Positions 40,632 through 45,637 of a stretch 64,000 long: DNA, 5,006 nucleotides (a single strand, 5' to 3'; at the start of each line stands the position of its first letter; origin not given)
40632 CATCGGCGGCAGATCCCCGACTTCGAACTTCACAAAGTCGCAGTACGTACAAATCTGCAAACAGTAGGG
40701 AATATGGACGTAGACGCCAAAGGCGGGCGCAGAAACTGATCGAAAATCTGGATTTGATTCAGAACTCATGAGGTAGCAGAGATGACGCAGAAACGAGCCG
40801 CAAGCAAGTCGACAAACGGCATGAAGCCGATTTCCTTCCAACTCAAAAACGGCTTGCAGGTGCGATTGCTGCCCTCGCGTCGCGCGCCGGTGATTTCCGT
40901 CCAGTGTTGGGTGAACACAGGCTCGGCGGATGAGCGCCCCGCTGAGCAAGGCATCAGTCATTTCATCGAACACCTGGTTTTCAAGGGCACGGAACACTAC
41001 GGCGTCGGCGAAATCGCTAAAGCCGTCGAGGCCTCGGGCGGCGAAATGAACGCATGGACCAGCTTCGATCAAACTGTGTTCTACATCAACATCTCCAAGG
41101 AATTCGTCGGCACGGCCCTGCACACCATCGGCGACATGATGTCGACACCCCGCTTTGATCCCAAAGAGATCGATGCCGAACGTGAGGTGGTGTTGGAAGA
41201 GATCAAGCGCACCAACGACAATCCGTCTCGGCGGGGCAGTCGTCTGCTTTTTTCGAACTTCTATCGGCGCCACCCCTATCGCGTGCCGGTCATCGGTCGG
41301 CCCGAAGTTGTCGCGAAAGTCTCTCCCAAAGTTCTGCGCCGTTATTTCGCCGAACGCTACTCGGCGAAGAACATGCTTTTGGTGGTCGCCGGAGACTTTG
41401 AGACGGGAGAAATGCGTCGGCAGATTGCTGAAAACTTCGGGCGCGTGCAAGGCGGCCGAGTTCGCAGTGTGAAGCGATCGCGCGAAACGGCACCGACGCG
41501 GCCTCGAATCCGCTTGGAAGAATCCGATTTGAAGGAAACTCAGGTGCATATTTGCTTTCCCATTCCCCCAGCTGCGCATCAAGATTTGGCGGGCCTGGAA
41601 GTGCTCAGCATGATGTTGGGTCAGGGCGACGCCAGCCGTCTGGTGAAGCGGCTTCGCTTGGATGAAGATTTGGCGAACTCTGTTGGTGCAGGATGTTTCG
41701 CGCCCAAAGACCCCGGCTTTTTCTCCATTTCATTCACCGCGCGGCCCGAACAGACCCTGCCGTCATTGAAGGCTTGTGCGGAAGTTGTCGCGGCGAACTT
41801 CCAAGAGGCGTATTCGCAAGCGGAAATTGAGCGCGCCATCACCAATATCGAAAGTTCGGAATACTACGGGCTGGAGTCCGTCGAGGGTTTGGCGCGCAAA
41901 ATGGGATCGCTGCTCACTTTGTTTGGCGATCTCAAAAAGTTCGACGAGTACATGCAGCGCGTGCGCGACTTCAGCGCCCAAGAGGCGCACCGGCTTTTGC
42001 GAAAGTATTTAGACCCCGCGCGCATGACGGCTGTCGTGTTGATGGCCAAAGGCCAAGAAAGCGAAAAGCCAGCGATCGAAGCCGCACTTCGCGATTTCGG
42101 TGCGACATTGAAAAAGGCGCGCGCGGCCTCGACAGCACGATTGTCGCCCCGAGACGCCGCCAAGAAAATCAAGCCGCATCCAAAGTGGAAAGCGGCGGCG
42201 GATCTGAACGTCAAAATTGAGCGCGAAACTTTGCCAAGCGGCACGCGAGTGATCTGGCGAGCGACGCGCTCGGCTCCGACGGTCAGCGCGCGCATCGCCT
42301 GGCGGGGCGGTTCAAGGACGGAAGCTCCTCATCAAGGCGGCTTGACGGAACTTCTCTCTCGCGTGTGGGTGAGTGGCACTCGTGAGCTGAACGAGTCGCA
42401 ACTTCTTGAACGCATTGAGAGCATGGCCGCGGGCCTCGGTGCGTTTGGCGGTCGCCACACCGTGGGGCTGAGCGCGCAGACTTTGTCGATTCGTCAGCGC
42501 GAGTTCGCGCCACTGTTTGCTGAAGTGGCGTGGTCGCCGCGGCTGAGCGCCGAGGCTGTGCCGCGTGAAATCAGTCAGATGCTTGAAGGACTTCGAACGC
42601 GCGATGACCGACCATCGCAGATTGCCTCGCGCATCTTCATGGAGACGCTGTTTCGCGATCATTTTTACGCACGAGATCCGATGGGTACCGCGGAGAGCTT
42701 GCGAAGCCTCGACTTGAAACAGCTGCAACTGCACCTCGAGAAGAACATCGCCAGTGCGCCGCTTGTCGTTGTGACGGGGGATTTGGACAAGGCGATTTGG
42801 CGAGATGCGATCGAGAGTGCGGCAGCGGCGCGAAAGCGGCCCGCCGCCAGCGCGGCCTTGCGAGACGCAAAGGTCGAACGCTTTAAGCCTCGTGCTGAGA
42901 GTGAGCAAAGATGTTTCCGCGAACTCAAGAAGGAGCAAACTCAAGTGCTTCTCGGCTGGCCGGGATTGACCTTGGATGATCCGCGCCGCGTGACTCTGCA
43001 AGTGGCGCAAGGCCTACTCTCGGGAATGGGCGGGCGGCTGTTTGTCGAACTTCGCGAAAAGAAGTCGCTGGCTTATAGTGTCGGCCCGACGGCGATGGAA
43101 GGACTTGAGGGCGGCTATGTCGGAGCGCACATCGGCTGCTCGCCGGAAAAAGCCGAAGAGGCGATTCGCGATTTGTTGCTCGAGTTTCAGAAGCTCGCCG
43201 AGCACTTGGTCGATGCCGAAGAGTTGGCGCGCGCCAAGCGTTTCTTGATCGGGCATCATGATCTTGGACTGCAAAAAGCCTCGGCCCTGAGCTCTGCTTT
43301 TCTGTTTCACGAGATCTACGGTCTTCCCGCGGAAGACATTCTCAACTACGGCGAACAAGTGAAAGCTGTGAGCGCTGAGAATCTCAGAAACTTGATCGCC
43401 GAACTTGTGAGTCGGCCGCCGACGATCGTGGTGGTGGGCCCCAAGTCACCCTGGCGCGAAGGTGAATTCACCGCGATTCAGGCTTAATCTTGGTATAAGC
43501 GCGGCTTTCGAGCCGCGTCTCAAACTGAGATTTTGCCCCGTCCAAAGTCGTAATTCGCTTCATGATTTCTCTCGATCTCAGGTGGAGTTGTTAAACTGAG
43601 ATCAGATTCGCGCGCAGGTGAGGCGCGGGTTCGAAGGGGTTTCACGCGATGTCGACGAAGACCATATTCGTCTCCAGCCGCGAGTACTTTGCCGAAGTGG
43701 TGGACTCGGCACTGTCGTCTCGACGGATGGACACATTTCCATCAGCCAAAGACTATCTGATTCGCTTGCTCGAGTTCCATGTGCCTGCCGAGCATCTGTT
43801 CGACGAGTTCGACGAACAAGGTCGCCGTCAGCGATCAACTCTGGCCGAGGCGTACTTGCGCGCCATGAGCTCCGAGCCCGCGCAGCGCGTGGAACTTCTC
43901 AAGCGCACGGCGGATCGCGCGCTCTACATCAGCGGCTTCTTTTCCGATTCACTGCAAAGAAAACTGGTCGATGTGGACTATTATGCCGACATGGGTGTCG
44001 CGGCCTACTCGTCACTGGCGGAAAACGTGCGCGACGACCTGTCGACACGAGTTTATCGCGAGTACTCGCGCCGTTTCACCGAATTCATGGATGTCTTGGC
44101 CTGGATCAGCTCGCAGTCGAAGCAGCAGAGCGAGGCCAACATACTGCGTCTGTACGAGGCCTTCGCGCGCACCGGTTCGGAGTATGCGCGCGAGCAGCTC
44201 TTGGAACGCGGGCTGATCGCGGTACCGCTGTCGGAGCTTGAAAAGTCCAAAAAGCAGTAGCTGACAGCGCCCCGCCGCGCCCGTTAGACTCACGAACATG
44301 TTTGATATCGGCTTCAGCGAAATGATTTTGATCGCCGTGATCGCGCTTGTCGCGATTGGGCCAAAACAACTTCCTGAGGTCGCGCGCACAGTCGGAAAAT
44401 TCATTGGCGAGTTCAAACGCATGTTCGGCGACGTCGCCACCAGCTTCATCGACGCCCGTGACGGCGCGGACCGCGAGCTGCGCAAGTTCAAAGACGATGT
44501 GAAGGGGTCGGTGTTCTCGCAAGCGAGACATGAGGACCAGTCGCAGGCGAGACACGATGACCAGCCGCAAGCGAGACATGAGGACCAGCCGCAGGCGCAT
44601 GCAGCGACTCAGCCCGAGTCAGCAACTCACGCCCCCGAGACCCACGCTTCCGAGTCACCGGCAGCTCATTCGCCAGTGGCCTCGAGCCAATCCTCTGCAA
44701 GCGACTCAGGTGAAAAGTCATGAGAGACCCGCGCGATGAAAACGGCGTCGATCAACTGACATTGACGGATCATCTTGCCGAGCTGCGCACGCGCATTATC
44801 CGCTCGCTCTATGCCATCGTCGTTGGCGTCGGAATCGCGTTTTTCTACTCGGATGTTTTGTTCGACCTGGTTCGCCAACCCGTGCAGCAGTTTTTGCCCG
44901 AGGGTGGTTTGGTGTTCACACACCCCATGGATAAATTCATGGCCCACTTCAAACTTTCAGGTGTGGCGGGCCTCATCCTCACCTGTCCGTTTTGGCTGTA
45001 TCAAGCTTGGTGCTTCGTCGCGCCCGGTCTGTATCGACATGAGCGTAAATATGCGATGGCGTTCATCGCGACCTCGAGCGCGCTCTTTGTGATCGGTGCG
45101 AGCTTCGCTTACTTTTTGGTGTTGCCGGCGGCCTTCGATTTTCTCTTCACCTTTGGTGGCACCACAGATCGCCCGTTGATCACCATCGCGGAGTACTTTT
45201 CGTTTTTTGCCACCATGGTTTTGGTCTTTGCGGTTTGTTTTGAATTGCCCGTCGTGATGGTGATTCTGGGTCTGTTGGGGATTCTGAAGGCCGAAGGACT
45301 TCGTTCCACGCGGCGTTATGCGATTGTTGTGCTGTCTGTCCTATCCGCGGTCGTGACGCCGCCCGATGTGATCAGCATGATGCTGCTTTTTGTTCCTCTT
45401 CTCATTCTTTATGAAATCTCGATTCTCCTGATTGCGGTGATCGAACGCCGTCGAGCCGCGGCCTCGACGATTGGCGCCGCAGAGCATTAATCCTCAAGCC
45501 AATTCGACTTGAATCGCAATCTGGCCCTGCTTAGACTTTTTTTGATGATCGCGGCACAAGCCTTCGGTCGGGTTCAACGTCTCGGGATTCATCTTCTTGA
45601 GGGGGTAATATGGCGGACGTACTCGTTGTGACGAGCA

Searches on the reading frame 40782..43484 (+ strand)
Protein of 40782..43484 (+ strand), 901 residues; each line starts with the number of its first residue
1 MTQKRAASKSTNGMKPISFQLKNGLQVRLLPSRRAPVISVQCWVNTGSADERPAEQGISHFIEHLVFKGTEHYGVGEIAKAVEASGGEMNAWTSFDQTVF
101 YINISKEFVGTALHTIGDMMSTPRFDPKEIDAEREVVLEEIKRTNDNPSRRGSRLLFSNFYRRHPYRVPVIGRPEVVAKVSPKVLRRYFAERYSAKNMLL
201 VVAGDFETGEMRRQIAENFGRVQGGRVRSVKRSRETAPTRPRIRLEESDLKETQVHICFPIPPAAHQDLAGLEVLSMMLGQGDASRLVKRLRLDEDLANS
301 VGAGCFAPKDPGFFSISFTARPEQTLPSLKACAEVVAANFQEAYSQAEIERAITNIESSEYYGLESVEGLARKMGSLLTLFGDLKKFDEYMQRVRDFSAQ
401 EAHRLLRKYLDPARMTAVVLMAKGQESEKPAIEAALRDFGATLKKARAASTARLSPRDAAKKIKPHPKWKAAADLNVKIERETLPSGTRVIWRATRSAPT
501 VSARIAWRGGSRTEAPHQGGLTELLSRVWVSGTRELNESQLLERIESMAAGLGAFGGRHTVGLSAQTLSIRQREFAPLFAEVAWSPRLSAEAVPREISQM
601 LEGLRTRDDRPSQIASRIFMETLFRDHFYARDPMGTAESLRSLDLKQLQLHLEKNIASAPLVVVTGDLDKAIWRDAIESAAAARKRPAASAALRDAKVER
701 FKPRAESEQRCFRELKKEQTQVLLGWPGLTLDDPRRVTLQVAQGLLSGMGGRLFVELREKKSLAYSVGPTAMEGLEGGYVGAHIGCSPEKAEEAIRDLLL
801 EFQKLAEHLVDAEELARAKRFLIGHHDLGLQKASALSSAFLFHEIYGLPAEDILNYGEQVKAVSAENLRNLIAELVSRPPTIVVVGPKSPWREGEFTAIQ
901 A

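Call 57: search_protein_families(library=pfam, proteins=[window:40782-43484:+], max_evalue=0.00001)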
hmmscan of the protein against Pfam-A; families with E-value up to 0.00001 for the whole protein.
window:40782-43484:+ (901 aa): 2 families
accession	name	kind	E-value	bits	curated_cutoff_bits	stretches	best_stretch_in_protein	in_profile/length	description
PF05193.26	Peptidase_M16_C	-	4.4e-56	190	23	2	179-355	1-180/181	Peptidase M16 inactive domain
PF00675.25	Peptidase_M16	-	8.9e-43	146.2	22.3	2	34-171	9-146/149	Insulinase (Peptidase family M16)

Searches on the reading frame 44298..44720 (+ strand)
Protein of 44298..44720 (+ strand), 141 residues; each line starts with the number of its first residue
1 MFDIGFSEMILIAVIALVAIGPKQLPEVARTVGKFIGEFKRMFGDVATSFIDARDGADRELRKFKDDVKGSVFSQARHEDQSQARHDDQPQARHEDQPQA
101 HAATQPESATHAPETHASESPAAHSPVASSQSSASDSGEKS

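Call 40: search_protein_families(library=pfam, proteins=[window:44298-44720:+], max_evalue=0.001)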
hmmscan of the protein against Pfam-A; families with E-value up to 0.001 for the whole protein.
window:44298-44720:+ (141 aa): 1 family
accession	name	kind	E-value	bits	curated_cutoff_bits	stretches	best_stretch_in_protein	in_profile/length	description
PF02416.21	TatA_B_E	-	1.1e-11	44.3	21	1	4-41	1-38/53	mttA/Hcf106 family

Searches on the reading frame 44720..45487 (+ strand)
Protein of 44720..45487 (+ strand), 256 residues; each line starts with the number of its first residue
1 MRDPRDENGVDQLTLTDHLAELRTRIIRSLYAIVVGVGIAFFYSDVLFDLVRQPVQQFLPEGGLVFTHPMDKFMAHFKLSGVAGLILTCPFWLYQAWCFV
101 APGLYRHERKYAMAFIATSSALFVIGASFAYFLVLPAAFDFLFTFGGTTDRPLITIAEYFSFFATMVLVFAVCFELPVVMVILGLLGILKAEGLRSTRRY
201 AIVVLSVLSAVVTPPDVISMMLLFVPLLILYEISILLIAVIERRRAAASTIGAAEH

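Call 40: search_protein_families(library=pfam, proteins=[window:44720-45487:+], max_evalue=0.001)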
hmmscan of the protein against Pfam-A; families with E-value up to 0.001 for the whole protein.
window:44720-45487:+ (256 aa): 1 family
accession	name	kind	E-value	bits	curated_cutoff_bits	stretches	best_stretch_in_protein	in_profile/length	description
PF00902.23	TatC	-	2e-72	243.8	25.1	1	17-226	1-208/208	Sec-independent protein translocase protein (TatC)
